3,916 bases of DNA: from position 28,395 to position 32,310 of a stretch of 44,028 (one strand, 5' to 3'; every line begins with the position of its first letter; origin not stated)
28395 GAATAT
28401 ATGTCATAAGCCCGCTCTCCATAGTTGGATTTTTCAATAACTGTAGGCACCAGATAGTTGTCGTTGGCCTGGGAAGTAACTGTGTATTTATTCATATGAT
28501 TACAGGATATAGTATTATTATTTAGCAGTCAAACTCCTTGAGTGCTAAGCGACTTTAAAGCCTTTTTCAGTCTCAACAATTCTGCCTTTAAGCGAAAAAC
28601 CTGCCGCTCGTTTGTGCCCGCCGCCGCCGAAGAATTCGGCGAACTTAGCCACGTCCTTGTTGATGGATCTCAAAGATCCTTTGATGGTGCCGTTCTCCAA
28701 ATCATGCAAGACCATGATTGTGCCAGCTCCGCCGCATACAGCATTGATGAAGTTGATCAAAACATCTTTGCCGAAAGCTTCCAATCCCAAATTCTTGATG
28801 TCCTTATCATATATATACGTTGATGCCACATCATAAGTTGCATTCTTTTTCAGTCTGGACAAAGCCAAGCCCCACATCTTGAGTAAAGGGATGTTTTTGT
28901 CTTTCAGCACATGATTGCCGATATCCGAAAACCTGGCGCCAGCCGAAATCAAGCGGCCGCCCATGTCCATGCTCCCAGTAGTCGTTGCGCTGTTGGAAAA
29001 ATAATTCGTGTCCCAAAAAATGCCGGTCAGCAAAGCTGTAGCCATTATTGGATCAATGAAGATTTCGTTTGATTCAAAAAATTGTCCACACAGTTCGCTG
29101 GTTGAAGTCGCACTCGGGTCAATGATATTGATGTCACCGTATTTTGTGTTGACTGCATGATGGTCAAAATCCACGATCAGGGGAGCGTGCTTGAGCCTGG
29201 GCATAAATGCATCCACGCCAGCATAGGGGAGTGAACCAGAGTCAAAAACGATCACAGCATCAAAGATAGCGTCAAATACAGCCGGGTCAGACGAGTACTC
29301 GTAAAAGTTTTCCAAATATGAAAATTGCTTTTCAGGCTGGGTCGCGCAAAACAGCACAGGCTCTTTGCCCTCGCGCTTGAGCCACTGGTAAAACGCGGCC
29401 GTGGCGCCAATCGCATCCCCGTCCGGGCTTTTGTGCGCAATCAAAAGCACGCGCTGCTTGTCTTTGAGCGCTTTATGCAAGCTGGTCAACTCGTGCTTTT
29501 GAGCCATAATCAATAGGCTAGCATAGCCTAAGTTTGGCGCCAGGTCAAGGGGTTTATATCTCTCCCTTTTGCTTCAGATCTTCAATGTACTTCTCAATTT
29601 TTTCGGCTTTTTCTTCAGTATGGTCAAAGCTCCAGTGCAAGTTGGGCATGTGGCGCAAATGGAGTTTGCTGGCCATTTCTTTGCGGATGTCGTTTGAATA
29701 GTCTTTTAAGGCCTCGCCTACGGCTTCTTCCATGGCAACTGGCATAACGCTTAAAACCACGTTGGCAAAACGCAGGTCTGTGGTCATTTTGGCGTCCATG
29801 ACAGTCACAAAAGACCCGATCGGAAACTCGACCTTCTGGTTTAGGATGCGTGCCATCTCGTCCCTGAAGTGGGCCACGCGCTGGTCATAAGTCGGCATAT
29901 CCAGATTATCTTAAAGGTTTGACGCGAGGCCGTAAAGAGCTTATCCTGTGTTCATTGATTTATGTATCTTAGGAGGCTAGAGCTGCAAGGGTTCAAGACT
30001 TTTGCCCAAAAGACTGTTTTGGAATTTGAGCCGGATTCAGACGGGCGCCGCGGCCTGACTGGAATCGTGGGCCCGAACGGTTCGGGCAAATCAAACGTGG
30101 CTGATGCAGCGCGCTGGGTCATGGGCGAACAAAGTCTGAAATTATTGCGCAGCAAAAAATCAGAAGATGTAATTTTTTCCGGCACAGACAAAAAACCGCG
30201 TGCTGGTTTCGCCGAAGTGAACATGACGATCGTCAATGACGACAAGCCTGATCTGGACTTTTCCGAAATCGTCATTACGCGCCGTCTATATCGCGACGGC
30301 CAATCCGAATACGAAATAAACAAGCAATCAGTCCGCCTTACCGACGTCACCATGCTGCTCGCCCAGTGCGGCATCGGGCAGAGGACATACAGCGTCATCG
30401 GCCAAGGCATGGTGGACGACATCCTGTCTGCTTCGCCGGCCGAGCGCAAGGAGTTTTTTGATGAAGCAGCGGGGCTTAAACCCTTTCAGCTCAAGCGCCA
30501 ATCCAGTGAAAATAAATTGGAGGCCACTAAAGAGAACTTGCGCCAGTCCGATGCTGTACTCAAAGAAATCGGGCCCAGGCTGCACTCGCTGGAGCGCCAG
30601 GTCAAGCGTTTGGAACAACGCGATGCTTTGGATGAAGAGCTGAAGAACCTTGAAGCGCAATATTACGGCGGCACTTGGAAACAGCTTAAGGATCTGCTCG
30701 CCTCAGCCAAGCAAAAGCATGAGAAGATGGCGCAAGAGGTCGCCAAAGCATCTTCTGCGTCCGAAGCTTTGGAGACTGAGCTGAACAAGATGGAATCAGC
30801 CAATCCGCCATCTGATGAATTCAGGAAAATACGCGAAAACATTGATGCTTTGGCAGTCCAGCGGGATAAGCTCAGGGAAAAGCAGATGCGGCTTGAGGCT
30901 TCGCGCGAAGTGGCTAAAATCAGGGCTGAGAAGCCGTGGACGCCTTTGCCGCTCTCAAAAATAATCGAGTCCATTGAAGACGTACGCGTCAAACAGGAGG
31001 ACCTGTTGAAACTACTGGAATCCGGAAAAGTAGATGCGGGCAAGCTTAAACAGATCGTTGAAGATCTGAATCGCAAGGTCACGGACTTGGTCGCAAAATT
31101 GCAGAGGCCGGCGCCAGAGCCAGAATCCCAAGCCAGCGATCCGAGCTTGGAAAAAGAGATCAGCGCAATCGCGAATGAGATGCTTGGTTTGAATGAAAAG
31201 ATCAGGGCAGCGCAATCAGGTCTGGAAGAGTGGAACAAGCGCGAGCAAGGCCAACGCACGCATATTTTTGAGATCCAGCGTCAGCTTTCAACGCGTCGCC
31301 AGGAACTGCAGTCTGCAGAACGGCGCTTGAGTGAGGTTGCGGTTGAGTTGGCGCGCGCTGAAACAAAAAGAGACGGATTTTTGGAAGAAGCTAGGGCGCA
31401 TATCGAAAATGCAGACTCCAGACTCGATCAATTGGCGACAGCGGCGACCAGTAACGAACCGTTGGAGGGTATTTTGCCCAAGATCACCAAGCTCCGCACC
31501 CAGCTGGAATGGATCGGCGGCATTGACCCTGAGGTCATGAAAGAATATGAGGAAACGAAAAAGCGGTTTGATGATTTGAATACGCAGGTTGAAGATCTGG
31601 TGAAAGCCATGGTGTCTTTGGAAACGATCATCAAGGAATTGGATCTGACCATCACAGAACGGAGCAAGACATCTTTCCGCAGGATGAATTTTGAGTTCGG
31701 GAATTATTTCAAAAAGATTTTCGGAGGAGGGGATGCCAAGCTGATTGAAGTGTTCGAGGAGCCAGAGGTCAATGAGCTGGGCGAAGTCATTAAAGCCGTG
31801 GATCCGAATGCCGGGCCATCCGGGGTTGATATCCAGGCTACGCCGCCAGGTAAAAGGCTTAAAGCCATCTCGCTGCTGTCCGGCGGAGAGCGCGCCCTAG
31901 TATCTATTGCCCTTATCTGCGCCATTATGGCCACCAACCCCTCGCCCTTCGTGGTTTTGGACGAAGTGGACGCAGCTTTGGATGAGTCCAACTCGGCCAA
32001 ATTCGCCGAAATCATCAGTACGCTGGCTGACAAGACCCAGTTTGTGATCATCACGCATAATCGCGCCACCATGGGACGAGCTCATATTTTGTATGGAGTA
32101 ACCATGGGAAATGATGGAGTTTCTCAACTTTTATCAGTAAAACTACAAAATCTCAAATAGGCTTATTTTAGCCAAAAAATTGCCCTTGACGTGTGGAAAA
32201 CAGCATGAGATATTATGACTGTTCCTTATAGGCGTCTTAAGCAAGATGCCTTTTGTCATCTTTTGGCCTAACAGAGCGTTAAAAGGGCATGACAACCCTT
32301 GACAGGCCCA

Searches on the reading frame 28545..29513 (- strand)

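Call 14: search_protein_families(library=pfam, proteins=[window:28545-29513:-], max_evalue=0.001)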
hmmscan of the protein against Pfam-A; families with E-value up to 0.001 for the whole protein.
window:28545-29513:- (322 aa): 2 families
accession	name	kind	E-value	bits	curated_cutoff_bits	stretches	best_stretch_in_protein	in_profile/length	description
PF01368.27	DHH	-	4.6e-15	56.4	28.1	1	22-165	2-125/125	DHH family, N-terminal domain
PF02272.25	DHHA1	-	1.2e-06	29.4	25.9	1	265-310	33-85/102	DHHA1 domain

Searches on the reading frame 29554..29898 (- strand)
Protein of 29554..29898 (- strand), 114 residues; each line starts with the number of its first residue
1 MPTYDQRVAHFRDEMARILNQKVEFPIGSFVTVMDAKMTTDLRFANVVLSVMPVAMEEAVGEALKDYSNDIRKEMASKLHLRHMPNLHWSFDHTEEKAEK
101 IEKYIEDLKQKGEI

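Call 14: search_protein_families(library=pfam, proteins=[window:29554-29898:-], max_evalue=0.001)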
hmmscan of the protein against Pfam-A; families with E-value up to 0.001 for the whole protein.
window:29554-29898:- (114 aa): 1 family
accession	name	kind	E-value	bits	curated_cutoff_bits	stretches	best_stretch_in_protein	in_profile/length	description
PF02033.23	RBFA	-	1.3e-19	70.8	34.7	1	10-104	8-104/105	Ribosome-binding factor A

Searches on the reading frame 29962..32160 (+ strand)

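Call 14: search_protein_families(library=pfam, proteins=[window:29962-32160:+], max_evalue=0.001)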
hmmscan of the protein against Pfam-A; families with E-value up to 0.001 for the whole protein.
window:29962-32160:+ (732 aa): 6 families
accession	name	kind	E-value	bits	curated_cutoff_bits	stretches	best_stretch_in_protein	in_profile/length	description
PF02463.25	SMC_N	-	1.3e-63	214.8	40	1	2-721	1-219/220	RecF/RecN/SMC N terminal domain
PF13476.12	AAA_23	-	2e-15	58.4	27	1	5-232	1-198/201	AAA domain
PF13304.12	AAA_21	-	1e-11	45.9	27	1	32-76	1-50/304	AAA domain, putative AbiEii toxin, Type IV TA system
PF13175.12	AAA_15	-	2.3e-09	37.8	32.1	1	1-699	1-369/374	AAA ATPase domain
PF00005.33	ABC_tran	-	8.7e-05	23.6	25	0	32-48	13-29/137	ABC transporter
PF13555.12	AAA_29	-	0.00032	20.8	27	1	3-54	1-46/61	P-loop containing region of AAA domain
